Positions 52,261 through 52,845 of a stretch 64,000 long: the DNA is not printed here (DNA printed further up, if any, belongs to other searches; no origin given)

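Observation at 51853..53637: Adjacent unknown protein and LRR protein share a novel C-terminal module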

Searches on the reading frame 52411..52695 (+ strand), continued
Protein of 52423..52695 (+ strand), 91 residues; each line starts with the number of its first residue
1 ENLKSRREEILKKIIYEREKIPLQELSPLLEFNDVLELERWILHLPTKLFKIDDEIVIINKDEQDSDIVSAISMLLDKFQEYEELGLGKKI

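Call 60: list_cluster_members(proteins=[P0013, P0021, P0026, P0034, P0039, P0041, P0061, P0067, P0096, P0101])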
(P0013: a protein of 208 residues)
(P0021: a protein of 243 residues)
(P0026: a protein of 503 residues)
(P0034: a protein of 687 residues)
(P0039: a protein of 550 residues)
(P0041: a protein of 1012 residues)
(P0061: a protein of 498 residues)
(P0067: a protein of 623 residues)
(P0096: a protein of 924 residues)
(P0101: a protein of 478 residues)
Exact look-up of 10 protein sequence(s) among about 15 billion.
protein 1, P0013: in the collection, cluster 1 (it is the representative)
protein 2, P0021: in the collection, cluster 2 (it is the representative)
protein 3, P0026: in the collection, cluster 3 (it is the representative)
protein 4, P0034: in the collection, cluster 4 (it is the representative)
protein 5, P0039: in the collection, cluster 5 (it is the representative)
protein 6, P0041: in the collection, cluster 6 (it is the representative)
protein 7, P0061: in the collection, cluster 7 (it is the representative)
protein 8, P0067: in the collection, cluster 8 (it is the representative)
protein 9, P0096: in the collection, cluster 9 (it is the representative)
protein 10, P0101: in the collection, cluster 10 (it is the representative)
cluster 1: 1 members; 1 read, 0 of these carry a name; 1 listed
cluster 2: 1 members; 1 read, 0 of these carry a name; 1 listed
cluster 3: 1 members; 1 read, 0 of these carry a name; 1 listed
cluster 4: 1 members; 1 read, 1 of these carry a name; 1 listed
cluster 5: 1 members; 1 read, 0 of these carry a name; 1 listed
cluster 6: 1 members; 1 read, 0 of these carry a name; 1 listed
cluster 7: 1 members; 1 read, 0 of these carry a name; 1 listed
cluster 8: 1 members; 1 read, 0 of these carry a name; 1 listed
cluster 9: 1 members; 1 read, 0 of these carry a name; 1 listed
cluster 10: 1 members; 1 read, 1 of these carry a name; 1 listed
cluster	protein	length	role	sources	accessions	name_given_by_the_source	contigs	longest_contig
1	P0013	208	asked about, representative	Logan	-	-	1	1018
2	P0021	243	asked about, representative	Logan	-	-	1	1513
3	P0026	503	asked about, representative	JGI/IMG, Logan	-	-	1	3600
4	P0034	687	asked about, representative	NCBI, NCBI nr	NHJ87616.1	MAG: hypothetical protein FK734_19300 [Asgard group archaeon] | hypothetical protein [Asgard group archaeon]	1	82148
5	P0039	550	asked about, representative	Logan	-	-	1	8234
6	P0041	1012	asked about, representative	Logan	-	-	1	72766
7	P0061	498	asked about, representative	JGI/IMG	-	-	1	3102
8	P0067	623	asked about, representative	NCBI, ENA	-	-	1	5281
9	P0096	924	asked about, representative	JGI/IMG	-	-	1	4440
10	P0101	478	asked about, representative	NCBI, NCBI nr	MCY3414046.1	MAG: WD40 repeat domain-containing protein [Candidatus Heimdallarchaeota archaeon] | WD40 repeat domain-containing protein [Candidatus Heimdallarchaeota archaeon]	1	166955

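Call 65: search_protein_families(library=ncbifam, proteins=[P0010, P0011, P0016, P0023, P0030], max_evalue=0.01)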
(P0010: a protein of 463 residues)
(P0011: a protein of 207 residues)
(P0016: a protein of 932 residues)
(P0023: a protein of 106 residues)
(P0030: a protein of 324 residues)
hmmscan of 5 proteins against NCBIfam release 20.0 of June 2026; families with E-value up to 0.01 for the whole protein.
P0010 (463 aa): 6 families
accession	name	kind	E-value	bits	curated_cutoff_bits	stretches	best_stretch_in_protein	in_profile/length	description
NF042912.1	Amuc_1098_fam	equivalog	1.1e-08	33.6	750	1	264-435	35-204/805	Amuc_1098 family type IV pilus outer membrane protein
TIGR02795.1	tol_pal_ybgF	equivalog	9.9e-05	22.9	90.1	0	264-311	70-117/119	tol-pal system protein YbgF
TIGR00540.1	TPR_hemY_coli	hypoth_equivalog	0.00032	19.6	142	0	203-304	256-360/385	heme biosynthesis-associated TPR protein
TIGR00990.1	3a0801s09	subfamily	0.00034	19.4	757.25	1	197-301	55-158/615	mitochondrial import receptor subunit TOM70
TIGR02917.1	PEP_TPR_lipo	equivalog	0.0019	16.2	312.2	0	150-306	565-739/899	XrtA/PEP-CTERM system TPR-repeat protein PrsT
TIGR03302.1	OM_YfiO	subfamily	0.0028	17.2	81.4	1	262-310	25-73/239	outer membrane protein assembly factor BamD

P0011 (207 aa): 0 families

P0016 (932 aa): 1 family
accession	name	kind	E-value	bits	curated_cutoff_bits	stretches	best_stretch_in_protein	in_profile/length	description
TIGR04312.1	choice_anch_B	subfamily_domain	1e-28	100.7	100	5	533-684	51-214/364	choice-of-anchor B family protein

P0023 (106 aa): 0 families

P0030 (324 aa): 0 families

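Call 66: search_protein_families(library=pfam, proteins=[P0010, P0011, P0013, P0014, P0016, P0017, P0023, P0024, P0030, P0029], max_evalue=0.01)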
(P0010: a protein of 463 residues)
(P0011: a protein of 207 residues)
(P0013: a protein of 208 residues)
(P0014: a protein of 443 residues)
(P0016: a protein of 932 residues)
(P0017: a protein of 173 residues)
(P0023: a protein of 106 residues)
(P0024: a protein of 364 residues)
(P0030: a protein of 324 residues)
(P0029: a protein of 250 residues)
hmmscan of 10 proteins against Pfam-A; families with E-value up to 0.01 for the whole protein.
P0010 (463 aa): 9 families
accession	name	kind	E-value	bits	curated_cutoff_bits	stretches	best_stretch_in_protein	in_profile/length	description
PF07719.23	TPR_2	-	3.7e-10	39.6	27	1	273-303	4-34/34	Tetratricopeptide repeat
PF00515.34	TPR_1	-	2.9e-08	33.6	27.8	1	277-303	8-34/34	Tetratricopeptide repeat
PF13428.12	TPR_14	-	4.1e-08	33.6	23.5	1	155-192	4-41/44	Tetratricopeptide repeat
PF14559.12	TPR_19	-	9e-08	32.8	25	0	166-198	5-37/68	Tetratricopeptide repeat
PF13181.12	TPR_8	-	5.5e-05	23.4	25.7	1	155-185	4-34/34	Tetratricopeptide repeat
PF13174.12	TPR_6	-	0.0002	22.2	26.3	0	162-185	10-33/33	Tetratricopeptide repeat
PF13903.11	Claudin_2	-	0.0026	18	29.1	1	12-88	80-158/192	PMP-22/EMP/MP20/Claudin tight junction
PF01399.33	PCI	-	0.0038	17.8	22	1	375-414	24-62/84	PCI domain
PF13432.12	TPR_16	-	0.0055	17.6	32.7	0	276-307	3-34/65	Tetratricopeptide repeat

P0011 (207 aa): 2 families
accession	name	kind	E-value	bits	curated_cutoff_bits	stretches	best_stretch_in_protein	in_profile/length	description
PF07719.23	TPR_2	-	0.0045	17.5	27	0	3-29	8-34/34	Tetratricopeptide repeat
PF01399.33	PCI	-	0.0073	16.9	22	0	121-159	26-63/84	PCI domain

P0013 (208 aa): 1 family
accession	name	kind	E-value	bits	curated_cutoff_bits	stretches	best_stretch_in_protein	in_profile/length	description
PF01399.33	PCI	-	1.4e-07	32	22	1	107-160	12-63/84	PCI domain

P0014 (443 aa): 7 families
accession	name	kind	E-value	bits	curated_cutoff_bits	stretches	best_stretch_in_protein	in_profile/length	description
PF07719.23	TPR_2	-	1.5e-07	31.5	27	1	199-231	1-33/34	Tetratricopeptide repeat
PF00515.34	TPR_1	-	2.7e-05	24.2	27.8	1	199-231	1-33/34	Tetratricopeptide repeat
PF13424.12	TPR_12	-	0.0023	18.5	30.1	0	191-228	35-74/77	Tetratricopeptide repeat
PF13181.12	TPR_8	-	0.0035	17.8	25.7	0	200-228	2-30/34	Tetratricopeptide repeat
PF10112.14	Halogen_Hydrol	-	0.0047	17.4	29.8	1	142-229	13-103/191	5-bromo-4-chloroindolyl phosphate hydrolysis protein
PF13414.12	TPR_11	-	0.0064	16.6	26.8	0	211-234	6-29/42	TPR repeat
PF01399.33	PCI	-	0.0072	16.9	22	0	355-395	24-63/84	PCI domain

P0016 (932 aa): 7 families
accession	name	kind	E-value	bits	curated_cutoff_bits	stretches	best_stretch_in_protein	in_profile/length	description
PF08309.17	LVIVD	-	4.5e-94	308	20.2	11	515-555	1-41/42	LVIVD repeat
PF01399.33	PCI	-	4.7e-06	27.2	22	1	836-883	17-63/84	PCI domain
PF09826.15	Beta_propel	-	2.3e-05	23.9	22.4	0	539-561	331-353/495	Beta propeller domain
PF05694.17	SBP56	-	0.00059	19.2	34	0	471-517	303-350/453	56kDa selenium binding protein (SBP56)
PF18884.5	TSP3_bac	-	0.0029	17.9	25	1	718-738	1-21/22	Bacterial TSP3 repeat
PF10075.15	CSN8_PSD8_EIF3K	-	0.007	16.8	23.7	0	840-882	79-121/144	CSN8/PSMD8/EIF3K family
PF20088.4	DUF6480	-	0.0094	16.2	25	0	758-804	26-69/78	Family of unknown function (DUF6480)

P0017 (173 aa): 1 family
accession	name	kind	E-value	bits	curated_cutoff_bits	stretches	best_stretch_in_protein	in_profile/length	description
PF07332.16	Phage_holin_3_6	-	0.0057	17.1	28.4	1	16-71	44-97/116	Putative Actinobacterial Holin-X, holin superfamily III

P0023 (106 aa): 1 family
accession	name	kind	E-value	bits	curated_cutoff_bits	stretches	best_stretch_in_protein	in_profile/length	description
PF01399.33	PCI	-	2.5e-06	28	22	1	17-57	24-63/84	PCI domain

P0024 (364 aa): 9 families
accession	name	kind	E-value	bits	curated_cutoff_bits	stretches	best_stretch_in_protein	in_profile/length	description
PF13570.13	Beta-prop_ACSF4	-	3.1e-13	50.3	133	1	36-123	168-245/329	Beta-alanine-activating enzyme, beta-propeller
PF13517.12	FG-GAP_3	-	1.2e-10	42.3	26.9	2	53-109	1-61/61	FG-GAP-like repeat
PF25292.1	Beta-prop_CGLA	-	3.7e-10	40.2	26.8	2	51-88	36-73/316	Lambda-carrageenase beta-propeller domain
PF18884.5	TSP3_bac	-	1e-09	38.5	25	1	168-189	1-22/22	Bacterial TSP3 repeat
PF01839.29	FG-GAP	-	6.4e-06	26.4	22.1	2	47-68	3-24/37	FG-GAP repeat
PF14783.12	BBS2_Mid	-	0.0001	22.8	27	0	95-115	3-23/108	Ciliary BBSome complex subunit 2, middle region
PF15677.10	CEND1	-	0.0021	19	27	0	193-254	76-143/143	Cell cycle exit and neuronal differentiation protein 1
PF01399.33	PCI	-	0.0021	18.6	22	1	281-327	29-74/84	PCI domain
PF10075.15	CSN8_PSD8_EIF3K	-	0.0073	16.7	23.7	0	278-313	84-119/144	CSN8/PSMD8/EIF3K family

P0030 (324 aa): 7 families
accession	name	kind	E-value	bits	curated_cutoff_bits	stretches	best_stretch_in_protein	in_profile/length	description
PF13646.12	HEAT_2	-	1.3e-07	32.2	27.7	1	98-157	3-59/88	HEAT repeats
PF02985.28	HEAT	-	6.6e-05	23.2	23.5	0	100-125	6-30/31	HEAT repeat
PF13513.12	HEAT_EZ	-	7.7e-05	23.6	27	0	96-122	30-55/55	HEAT-like repeat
PF03130.22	HEAT_PBS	-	0.0002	22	20.9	1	112-138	2-26/27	PBS lyase HEAT-like repeat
PF14559.12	TPR_19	-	0.00025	21.7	25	1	192-225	1-34/68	Tetratricopeptide repeat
PF13428.12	TPR_14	-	0.0021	19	23.5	1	190-225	9-44/44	Tetratricopeptide repeat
PF03706.18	LPG_synthase_TM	-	0.0033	17.4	33.4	1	25-106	119-197/302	Lysylphosphatidylglycerol synthase TM region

P0029 (250 aa): 4 families
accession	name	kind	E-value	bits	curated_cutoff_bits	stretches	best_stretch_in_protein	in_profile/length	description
PF01399.33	PCI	-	0.00017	22.2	22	1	88-126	26-63/84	PCI domain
PF12685.13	SpoIIIAH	-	0.00064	20.1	30.6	1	2-98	6-108/191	SpoIIIAH-like protein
PF10186.14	ATG14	-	0.002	17.8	33.2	1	20-162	75-211/347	Vacuolar sorting 38 and autophagy-related subunit 14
PF12773.13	DZR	-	0.0024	18.4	27.3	1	161-182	23-44/45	Double zinc ribbon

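Call 74: find_encoding_contigs(protein=P0005, flank=5000, max_places=3)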
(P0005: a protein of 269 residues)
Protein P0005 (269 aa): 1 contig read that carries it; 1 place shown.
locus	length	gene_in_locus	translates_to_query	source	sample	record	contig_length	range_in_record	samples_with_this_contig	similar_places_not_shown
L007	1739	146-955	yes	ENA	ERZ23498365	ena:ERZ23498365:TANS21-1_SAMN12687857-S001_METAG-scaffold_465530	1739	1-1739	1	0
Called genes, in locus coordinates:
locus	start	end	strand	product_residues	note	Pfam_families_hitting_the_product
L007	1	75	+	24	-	?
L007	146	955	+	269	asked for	-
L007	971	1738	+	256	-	?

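Call 76: find_encoding_contigs(protein=P0021, flank=5000, max_places=3)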
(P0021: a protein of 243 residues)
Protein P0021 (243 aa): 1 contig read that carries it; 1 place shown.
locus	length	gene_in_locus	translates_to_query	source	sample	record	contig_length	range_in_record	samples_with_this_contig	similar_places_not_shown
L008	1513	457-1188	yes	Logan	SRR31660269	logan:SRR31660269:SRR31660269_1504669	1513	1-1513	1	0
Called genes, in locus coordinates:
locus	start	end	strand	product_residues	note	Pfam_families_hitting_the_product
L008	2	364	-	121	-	?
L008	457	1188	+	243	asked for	-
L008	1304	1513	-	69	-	?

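Call 77: find_encoding_contigs(protein=P0010, flank=10000, max_places=1)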
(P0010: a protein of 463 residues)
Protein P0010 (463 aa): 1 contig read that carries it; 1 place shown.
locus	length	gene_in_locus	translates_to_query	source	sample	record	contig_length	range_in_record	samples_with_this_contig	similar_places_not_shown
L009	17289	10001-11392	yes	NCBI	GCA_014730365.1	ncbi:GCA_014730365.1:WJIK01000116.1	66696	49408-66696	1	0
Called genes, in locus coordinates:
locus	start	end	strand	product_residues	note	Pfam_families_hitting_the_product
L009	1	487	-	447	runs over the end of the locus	PF07690:MFS_1, PF12832:MFS_1_like, PF07690:MFS_1, PF00083:Sugar_tr (weak)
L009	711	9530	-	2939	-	PF08126:Propeptide_C25 (weak), PF07705:CARDB, PF03415:Peptidase_C11, PF13570:Beta-prop_ACSF4, PF25292:Beta-prop_CGLA (weak), PF13570:Beta-prop_ACSF4, PF25292:Beta-prop_CGLA (weak), PF18884:TSP3_bac (weak)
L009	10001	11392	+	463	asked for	PF00515:TPR_1 (faint), PF07719:TPR_2 (faint), PF13428:TPR_14 (faint), PF14559:TPR_19 (faint)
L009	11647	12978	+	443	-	PF07719:TPR_2 (faint)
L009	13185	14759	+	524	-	PF13240:Zn_Ribbon_1 (weak)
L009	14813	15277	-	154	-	PF12675:DUF3795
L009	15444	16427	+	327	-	PF23914:TPR_CcmH_CycH, PF00515:TPR_1 (weak), PF14559:TPR_19, PF13432:TPR_16, PF00515:TPR_1, PF07719:TPR_2, PF13424:TPR_12, PF13432:TPR_16, +18 more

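Call 78: find_encoding_contigs(protein=P0016, flank=10000, max_places=1)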
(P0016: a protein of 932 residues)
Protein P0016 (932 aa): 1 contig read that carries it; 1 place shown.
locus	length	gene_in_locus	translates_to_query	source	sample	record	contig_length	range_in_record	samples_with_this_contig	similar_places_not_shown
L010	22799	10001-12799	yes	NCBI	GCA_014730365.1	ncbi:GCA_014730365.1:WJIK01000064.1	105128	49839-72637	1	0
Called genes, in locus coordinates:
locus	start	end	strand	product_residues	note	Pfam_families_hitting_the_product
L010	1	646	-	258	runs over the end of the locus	-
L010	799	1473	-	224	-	PF02887:PK_C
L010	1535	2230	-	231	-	PF02525:Flavodoxin_2, PF03358:FMN_red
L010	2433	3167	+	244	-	PF02660:G3P_acyltransf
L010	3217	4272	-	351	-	PF13620:CarboxypepD_reg (weak), PF13715:CarbopepD_reg_2 (weak), PF01650:Peptidase_C13 (weak)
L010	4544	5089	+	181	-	-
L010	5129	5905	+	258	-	PF01656:CbiA, PF02374:ArsA_ATPase (faint), PF10609:ParA, PF13614:AAA_31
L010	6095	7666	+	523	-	PF00515:TPR_1 (faint), PF07719:TPR_2 (faint), PF13176:TPR_7 (faint), PF13424:TPR_12, PF17874:TPR_MalT, PF13374:TPR_10 (weak), PF17874:TPR_MalT, PF13424:TPR_12, +5 more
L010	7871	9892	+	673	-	PF00515:TPR_1 (faint), PF07719:TPR_2 (faint), PF13181:TPR_8 (faint), PF13374:TPR_10 (faint), PF17874:TPR_MalT, PF13424:TPR_12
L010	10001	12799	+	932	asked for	PF09826:Beta_propel (faint), PF08309:LVIVD, PF01399:PCI (weak)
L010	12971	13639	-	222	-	-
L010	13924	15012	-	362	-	PF01233:NMT (weak), PF13527:Acetyltransf_9, PF00583:Acetyltransf_1 (faint)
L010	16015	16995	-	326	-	PF13527:Acetyltransf_9 (weak), PF13302:Acetyltransf_3 (faint), PF00583:Acetyltransf_1, PF12746:GNAT_acetyltran (weak), PF13673:Acetyltransf_10, PF13508:Acetyltransf_7, PF08445:FR47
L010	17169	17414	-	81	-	-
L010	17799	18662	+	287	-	-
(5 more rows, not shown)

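Call 79: find_encoding_contigs(protein=P0034, flank=10000, max_places=1)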
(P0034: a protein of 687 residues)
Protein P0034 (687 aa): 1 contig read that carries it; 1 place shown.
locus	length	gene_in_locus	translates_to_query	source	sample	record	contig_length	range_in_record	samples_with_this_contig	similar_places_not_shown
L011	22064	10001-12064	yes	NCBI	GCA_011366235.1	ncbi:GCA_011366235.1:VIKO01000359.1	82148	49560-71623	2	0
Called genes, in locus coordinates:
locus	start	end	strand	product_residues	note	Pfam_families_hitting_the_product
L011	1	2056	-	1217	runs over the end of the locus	PF03176:MMPL, PF00873:ACR_tran (faint), PF03176:MMPL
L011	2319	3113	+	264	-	PF00121:TIM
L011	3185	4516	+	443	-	PF03600:CitMHS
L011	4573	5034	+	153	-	-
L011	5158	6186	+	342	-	-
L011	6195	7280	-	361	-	PF02558:ApbA, PF08546:ApbA_C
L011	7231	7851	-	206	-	PF01558:POR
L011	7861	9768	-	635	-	PF01855:POR_N, PF02775:TPP_enzyme_C, PF14697:Fer4_21 (weak)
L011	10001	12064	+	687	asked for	PF01347:TPR_Vitellogenin (faint), PF02985:HEAT (faint), PF13646:HEAT_2 (weak), PF03130:HEAT_PBS (faint), PF11838:ERAP1_C (faint), PF13513:HEAT_EZ (faint), PF13646:HEAT_2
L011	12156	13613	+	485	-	-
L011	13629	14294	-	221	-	PF00300:His_Phos_1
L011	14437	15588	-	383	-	-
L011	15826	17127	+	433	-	PF00266:Aminotran_5, PF22580:KYNU_C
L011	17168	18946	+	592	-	PF08439:Peptidase_M3_N, PF01432:Peptidase_M3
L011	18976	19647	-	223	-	PF05175:MTS (weak), PF13489:Methyltransf_23, PF06325:PrmA (weak), PF07021:MetW (faint), PF13847:Methyltransf_31, PF08241:Methyltransf_11, PF08242:Methyltransf_12, PF13649:Methyltransf_25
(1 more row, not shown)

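Call 82: search_solved_structures(query=A6, max_evalue=10)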
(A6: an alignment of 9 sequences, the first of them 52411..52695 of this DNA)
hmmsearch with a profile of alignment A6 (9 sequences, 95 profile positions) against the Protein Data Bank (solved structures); distinct sequences matched with E-value up to 10: 4.
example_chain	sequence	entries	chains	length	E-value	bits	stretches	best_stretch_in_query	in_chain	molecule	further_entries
3h92_A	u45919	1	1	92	0.081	16.4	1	2-67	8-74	Uncharacterized ATP-binding protein MJECL15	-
1zlp_A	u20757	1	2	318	0.31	14.5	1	15-54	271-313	petal death protein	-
1ev0_A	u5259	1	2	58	0.68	13.4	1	41-73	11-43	MINE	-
3r9j_C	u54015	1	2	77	0.93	13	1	41-73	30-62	Cell division topological specificity factor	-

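Call 85: list_cluster_members(proteins=[P0032, P0043, P0044, P0050, P0058, P0063, P0070, P0081, P0088, P0091])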
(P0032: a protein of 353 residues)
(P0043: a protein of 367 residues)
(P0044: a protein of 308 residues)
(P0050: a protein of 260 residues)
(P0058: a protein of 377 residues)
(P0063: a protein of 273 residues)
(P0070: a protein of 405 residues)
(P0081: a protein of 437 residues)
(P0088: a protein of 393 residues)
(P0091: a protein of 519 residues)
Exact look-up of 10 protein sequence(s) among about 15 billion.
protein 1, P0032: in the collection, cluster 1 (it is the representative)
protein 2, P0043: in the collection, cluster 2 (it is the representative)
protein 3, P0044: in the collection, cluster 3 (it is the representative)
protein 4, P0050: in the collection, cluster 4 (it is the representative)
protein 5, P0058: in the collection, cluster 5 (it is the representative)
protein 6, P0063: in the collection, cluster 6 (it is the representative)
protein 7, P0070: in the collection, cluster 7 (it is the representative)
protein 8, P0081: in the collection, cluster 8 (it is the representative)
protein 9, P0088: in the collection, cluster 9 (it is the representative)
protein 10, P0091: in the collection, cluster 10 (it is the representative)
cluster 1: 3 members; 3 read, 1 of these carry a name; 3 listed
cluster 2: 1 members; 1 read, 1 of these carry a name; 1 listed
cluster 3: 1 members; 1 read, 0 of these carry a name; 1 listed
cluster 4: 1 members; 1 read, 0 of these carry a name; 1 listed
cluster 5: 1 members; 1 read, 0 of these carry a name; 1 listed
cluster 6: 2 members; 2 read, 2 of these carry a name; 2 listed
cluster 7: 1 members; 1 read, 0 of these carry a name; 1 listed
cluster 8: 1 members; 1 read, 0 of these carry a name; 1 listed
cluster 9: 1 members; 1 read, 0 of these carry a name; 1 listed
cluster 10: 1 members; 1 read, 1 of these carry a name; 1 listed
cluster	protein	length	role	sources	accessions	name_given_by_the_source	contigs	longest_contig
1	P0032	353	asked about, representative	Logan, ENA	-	-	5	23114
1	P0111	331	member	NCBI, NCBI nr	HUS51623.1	MAG TPA: hypothetical protein VMZ91_15765 [Candidatus Paceibacterota bacterium] | hypothetical protein [Candidatus Paceibacterota bacterium]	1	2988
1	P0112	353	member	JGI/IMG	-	-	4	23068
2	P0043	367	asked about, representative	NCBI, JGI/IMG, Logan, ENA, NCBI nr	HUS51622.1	MAG TPA: hypothetical protein VMZ91_15760 [Candidatus Paceibacterota bacterium] | hypothetical protein [Candidatus Paceibacterota bacterium]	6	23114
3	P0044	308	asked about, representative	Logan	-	-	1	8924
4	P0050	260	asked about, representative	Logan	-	-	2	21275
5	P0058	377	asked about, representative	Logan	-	-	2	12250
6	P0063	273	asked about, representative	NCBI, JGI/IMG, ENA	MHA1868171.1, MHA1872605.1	MAG: hypothetical protein ACTSVB_00715 [Candidatus Heimdallarchaeaceae archaeon]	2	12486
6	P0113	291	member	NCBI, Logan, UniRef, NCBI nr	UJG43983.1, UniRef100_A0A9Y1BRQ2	MAG: hypothetical protein K9W46_02085 [Candidatus Heimdallarchaeum endolithica] | Uncharacterized protein n=1 Tax=Candidatus Heimdallarchaeum endolithica TaxID=2876572 ...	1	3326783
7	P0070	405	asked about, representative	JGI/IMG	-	-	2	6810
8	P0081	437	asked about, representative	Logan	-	-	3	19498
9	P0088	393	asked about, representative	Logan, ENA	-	-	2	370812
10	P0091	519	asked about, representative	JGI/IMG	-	TM2 domain-containing membrane protein YozV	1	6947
